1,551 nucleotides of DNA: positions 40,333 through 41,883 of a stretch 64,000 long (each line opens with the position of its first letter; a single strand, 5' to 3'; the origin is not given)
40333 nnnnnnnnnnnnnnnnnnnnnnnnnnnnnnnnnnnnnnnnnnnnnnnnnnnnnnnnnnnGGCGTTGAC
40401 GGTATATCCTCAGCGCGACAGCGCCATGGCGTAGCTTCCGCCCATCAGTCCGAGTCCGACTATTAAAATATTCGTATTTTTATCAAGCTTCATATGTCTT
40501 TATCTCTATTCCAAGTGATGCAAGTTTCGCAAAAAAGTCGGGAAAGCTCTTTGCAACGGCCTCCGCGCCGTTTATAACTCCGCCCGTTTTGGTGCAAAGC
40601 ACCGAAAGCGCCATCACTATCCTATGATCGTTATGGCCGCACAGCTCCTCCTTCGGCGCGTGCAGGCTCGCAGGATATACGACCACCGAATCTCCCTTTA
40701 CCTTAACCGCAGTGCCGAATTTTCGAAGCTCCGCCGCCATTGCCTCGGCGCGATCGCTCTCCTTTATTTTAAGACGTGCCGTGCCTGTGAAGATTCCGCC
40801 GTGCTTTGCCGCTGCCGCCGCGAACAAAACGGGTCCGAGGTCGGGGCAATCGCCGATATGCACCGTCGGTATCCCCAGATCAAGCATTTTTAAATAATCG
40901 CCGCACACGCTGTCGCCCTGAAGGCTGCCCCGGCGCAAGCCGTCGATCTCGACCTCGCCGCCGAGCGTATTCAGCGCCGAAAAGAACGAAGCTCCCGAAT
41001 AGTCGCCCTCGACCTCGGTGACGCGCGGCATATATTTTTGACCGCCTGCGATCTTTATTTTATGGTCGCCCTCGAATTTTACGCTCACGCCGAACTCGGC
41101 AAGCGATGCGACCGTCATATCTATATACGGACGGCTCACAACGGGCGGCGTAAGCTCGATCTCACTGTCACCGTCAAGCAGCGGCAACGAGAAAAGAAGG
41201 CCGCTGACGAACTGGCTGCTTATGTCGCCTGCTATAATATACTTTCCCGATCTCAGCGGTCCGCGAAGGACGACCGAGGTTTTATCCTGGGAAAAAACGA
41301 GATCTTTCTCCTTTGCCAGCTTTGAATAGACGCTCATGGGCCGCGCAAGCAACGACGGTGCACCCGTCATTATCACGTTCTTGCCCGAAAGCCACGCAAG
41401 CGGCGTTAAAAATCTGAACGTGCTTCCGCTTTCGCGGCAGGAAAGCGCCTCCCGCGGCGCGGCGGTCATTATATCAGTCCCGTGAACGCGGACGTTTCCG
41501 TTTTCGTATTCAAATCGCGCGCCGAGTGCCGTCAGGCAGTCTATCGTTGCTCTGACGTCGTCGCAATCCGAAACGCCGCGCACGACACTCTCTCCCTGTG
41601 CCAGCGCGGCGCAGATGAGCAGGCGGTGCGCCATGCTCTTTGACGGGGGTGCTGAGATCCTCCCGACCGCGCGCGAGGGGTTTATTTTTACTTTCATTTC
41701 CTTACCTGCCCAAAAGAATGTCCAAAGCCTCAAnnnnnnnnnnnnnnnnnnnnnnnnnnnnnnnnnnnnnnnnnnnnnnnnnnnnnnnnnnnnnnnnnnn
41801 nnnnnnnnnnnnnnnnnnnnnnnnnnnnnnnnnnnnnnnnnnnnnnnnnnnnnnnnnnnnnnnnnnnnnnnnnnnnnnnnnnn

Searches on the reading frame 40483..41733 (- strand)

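Call 8: search_protein_families(library=pfam, proteins=[window:40483-41733:-])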
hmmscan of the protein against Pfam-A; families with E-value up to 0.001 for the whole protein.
window:40483-41733:- (416 aa): 1 family
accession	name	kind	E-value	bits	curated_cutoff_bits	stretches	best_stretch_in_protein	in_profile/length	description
PF00275.25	EPSP_synthase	-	1.6e-70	238.4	22.8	2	19-275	4-267/417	EPSP synthase (3-phosphoshikimate 1-carboxyvinyltransferase)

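Call 48: search_protein_families(library=pfam, proteins=[L179:626-955:+])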
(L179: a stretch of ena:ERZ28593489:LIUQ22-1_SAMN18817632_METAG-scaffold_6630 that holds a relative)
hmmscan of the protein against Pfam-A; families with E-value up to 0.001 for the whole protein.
L179:626-955:+ (109 aa): 4 families
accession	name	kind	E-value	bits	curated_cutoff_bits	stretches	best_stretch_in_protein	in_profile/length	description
PF10686.14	YAcAr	-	5.1e-09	36.2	28.2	1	24-60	30-66/66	YspA, cpYpsA-related SLOG family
PF02481.21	DNA_processg_A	-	6e-07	29.3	29.6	1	2-53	46-103/212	DNA recombination-mediator protein A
PF18306.6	LDcluster4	-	5.6e-05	23.2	26.3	1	2-105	3-121/151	SLOG cluster4 family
PF12694.12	cpYpsA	-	0.00011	22.5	26.2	0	27-58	1-32/145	Circularly permutated YpsA SLOG family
